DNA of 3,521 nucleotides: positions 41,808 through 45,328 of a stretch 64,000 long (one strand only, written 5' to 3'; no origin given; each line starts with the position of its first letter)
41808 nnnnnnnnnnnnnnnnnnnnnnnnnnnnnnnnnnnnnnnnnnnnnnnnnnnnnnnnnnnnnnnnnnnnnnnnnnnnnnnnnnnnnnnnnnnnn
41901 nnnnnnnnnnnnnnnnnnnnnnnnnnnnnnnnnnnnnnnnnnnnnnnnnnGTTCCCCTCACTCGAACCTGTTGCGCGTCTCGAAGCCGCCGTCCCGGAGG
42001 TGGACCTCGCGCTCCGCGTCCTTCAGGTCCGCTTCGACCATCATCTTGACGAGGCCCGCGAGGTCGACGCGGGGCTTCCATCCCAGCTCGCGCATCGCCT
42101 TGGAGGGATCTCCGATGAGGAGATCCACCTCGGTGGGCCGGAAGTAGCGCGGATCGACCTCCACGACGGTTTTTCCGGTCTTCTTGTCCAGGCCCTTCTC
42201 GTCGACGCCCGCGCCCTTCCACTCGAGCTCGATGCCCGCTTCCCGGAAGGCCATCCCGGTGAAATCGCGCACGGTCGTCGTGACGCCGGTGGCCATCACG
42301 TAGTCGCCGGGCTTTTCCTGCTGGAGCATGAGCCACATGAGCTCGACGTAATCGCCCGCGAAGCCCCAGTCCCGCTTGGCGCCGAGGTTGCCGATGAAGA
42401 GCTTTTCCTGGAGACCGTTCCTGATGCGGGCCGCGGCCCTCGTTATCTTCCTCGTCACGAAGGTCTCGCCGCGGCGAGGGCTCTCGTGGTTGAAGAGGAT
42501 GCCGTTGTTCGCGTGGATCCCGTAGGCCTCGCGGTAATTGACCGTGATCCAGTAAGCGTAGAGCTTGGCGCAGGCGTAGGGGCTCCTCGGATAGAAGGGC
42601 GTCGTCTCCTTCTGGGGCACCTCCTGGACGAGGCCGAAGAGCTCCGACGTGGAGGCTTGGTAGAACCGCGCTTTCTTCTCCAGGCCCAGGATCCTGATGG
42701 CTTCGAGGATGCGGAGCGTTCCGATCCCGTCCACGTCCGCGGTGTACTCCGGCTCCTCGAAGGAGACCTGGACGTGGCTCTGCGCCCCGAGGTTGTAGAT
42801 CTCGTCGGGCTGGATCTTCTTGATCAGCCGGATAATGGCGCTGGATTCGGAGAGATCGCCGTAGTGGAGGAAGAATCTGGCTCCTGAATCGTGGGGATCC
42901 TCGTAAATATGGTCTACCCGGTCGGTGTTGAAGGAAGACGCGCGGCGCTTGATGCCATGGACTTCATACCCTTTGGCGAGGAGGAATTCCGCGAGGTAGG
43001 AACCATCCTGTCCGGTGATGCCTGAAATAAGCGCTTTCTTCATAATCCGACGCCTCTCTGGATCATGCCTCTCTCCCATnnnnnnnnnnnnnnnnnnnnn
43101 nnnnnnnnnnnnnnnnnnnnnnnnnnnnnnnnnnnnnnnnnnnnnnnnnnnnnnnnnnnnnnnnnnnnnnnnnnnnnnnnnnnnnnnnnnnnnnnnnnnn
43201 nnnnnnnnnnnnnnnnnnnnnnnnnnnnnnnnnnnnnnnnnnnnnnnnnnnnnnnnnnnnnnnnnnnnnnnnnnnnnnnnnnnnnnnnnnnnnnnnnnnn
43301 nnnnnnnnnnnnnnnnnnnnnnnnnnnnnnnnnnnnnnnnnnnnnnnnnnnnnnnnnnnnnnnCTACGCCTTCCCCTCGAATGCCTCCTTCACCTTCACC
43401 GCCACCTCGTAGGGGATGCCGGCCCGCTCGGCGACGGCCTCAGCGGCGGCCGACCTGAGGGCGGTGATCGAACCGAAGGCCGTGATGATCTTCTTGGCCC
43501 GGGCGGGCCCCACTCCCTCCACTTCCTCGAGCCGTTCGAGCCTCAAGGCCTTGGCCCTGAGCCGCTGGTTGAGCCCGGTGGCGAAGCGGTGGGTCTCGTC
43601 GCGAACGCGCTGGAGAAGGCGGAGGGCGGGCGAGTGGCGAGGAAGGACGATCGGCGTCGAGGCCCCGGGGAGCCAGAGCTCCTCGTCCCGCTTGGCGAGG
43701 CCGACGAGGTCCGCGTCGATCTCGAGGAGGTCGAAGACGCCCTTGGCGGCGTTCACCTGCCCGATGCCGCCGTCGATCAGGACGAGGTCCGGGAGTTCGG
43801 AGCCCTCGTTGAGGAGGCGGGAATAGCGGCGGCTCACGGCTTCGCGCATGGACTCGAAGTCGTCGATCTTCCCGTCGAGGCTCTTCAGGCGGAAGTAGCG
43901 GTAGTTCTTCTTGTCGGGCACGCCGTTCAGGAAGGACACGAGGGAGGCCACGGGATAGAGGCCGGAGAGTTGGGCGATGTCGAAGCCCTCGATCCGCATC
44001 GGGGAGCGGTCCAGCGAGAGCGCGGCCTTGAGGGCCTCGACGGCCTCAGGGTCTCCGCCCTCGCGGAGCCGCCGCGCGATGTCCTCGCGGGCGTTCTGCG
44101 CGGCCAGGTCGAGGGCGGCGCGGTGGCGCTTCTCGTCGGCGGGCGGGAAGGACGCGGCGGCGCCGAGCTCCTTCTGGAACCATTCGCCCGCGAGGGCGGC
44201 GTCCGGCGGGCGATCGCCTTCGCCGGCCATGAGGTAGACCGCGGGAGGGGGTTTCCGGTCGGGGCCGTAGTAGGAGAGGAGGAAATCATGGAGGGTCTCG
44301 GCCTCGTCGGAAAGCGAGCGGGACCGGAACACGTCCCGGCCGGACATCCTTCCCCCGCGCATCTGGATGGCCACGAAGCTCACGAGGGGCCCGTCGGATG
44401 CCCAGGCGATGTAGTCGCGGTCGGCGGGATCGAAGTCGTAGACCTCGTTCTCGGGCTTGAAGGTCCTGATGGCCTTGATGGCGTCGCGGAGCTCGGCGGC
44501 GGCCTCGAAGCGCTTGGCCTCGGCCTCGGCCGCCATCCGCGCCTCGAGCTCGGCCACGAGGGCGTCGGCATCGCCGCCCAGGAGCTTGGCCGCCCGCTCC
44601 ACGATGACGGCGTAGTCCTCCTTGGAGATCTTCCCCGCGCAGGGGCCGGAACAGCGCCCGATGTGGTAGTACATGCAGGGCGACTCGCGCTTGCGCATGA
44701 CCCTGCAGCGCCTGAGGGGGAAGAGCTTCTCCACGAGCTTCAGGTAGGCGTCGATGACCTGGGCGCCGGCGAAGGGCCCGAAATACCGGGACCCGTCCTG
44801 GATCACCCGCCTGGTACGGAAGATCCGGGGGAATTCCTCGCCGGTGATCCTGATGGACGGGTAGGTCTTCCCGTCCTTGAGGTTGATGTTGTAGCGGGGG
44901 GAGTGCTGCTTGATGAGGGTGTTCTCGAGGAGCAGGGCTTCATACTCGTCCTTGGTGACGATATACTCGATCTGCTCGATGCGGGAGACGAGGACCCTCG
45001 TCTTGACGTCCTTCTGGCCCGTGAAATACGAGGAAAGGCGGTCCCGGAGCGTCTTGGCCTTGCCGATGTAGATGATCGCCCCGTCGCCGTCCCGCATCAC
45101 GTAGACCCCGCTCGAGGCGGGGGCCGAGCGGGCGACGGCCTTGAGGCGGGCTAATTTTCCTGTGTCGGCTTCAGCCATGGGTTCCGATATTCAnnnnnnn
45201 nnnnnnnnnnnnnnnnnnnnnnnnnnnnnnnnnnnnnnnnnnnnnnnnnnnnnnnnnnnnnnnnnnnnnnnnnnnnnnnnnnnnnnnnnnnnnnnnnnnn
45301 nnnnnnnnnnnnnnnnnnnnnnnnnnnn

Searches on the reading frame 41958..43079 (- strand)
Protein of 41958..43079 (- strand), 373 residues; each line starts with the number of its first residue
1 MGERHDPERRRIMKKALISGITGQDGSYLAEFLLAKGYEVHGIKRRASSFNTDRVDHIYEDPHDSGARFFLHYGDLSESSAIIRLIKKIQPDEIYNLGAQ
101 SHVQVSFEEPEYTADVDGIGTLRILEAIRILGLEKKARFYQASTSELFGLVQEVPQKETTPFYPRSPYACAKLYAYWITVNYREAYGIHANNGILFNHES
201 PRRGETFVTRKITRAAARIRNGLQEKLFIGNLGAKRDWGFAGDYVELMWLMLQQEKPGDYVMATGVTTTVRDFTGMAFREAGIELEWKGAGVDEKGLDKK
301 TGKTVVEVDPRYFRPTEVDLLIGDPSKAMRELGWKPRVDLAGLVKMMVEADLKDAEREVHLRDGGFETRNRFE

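Call 53: search_protein_families(library=ncbifam, proteins=[window:41958-43079:-], max_evalue=0.00001)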
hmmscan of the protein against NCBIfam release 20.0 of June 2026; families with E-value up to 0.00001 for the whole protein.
window:41958-43079:- (373 aa): 7 families
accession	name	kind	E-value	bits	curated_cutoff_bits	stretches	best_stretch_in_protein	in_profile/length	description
TIGR01472.1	gmd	equivalog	2e-182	605.9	415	1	14-354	1-341/342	GDP-mannose 4,6-dehydratase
TIGR01181.1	dTDP_gluc_dehyt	equivalog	1.6e-24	86.6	365.1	1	66-347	49-307/321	dTDP-glucose 4,6-dehydratase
TIGR04180.1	EDH_00030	hypoth_equivalog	3.7e-23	82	475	1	17-260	2-234/297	NAD-dependent 4,6-dehydratase LegB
TIGR02622.1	CDP_4_6_dhtase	equivalog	2.7e-18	66.2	278.45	1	14-135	5-122/352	CDP-glucose 4,6-dehydratase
TIGR01179.1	galE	equivalog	3.9e-14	52.2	262.3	1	16-185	2-162/332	UDP-glucose 4-epimerase GalE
NF007582.0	PRK10217.1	equivalog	5e-14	52.2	698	1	64-366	48-346/355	dTDP-glucose 4,6-dehydratase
NF007490.0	PRK10084.1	subfamily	2e-12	46.8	649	1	65-259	48-254/361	dTDP-glucose 4,6-dehydratase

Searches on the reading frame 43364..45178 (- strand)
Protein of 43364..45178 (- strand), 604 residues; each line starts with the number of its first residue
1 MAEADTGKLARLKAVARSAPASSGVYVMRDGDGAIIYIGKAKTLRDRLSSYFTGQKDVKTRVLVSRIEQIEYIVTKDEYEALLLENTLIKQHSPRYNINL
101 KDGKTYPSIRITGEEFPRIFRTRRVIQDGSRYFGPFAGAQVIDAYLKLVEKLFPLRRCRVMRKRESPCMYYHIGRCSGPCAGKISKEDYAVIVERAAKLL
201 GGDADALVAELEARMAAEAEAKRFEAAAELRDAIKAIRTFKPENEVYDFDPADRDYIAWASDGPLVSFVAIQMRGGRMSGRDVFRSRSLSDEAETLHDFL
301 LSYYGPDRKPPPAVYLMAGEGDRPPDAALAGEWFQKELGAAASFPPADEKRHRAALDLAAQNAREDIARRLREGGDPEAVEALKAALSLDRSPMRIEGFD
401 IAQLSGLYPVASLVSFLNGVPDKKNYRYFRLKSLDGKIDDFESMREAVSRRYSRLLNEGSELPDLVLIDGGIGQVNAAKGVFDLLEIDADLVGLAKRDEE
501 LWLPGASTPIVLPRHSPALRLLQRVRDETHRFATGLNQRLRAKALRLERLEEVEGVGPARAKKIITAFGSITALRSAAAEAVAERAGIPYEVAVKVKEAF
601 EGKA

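Call 44: list_cluster_members(proteins=[P0002, P0122, window:43364-45178:-])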
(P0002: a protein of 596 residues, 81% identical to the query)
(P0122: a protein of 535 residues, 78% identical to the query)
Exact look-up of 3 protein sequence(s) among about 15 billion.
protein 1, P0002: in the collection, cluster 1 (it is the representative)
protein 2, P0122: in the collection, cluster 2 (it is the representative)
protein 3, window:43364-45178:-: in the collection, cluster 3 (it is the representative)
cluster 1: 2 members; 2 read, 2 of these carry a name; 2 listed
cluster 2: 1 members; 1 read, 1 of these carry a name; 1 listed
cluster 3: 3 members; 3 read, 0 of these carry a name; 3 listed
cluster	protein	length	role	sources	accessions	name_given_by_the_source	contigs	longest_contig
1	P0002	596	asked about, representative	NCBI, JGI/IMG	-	acetolactate synthase-1/2/3 large subunit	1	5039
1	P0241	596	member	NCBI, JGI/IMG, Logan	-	acetolactate synthase-1/2/3 large subunit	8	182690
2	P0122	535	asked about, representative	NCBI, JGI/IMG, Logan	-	4-hydroxy 2-oxovalerate aldolase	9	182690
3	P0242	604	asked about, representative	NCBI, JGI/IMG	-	-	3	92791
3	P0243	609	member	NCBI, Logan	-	-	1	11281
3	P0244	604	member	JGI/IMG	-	-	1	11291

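Call 56: find_homologous_proteins(query=window:43364-45178:-, max_evalue=1e-50)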
Query window:43364-45178:- (604 aa): 7627 proteins with E <= 1e-50 among 8000 candidates; the best 120 are listed.
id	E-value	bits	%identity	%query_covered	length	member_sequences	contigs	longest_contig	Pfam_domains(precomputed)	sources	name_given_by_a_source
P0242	0.0e+0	1327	100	100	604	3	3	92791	PF27096.1,PF14520.13,PF01541.31,PF22920.3,PF08459.18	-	-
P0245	0.0e+0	1157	87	100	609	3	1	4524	PF27096.1,PF14520.13,PF02151.26,PF01541.31,PF22920.3,PF08459.18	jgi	jgi:excinuclease ABC subunit C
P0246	0.0e+0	1062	79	100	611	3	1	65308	PF27096.1,PF14520.13,PF01541.31,PF22920.3,PF08459.18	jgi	-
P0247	0.0e+0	1019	76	100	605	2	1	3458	PF12826.14,PF27096.1,PF14520.13,PF02151.26,PF01541.31,PF22920.3,PF08459.18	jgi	jgi:excinuclease ABC subunit C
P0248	6.5e-268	908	68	99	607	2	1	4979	PF27096.1,PF14520.13,PF01541.31,PF22920.3,PF08459.18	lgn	-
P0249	1.9e-263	894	68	99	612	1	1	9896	PF27096.1,PF14520.13,PF01541.31,PF22920.3,PF08459.18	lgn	-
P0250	6.4e-260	882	67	99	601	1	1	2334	PF27096.1,PF14520.13,PF02151.26,PF01541.31,PF22920.3,PF08459.18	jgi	jgi:excinuclease ABC subunit C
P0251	7.0e-254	862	64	100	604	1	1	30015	PF27096.1,PF14520.13,PF01541.31,PF22920.3,PF08459.18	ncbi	-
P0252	2.7e-253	860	65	97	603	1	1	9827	PF27096.1,PF14520.13,PF01541.31,PF22920.3,PF08459.18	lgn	-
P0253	6.9e-241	819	63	99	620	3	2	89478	PF12826.14,PF27096.1,PF14520.13,PF01541.31,PF22920.3,PF08459.18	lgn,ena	-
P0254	3.2e-240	817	63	99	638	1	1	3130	PF12826.14,PF27096.1,PF14520.13,PF02151.26,PF01541.31,PF22920.3,PF08459.18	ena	-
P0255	5.2e-240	816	62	99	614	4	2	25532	PF27096.1,PF14520.13,PF01541.31,PF22920.3,PF08459.18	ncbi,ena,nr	ncbi:MAG: excinuclease ABC subunit UvrC [Treponema sp.]|nr:excinuclease ABC subunit UvrC [Treponema 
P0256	6.2e-240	816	62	98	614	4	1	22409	PF27096.1,PF14520.13,PF02151.26,PF01541.31,PF22920.3,PF08459.18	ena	-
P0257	1.2e-239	815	61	98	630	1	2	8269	PF27096.1,PF14520.13,PF02151.26,PF01541.31,PF22920.3,PF08459.18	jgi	jgi:excinuclease ABC subunit C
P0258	2.3e-239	814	61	99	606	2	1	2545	PF27096.1,PF14520.13,PF02151.26,PF01541.31,PF22920.3,PF08459.18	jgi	jgi:excinuclease ABC subunit C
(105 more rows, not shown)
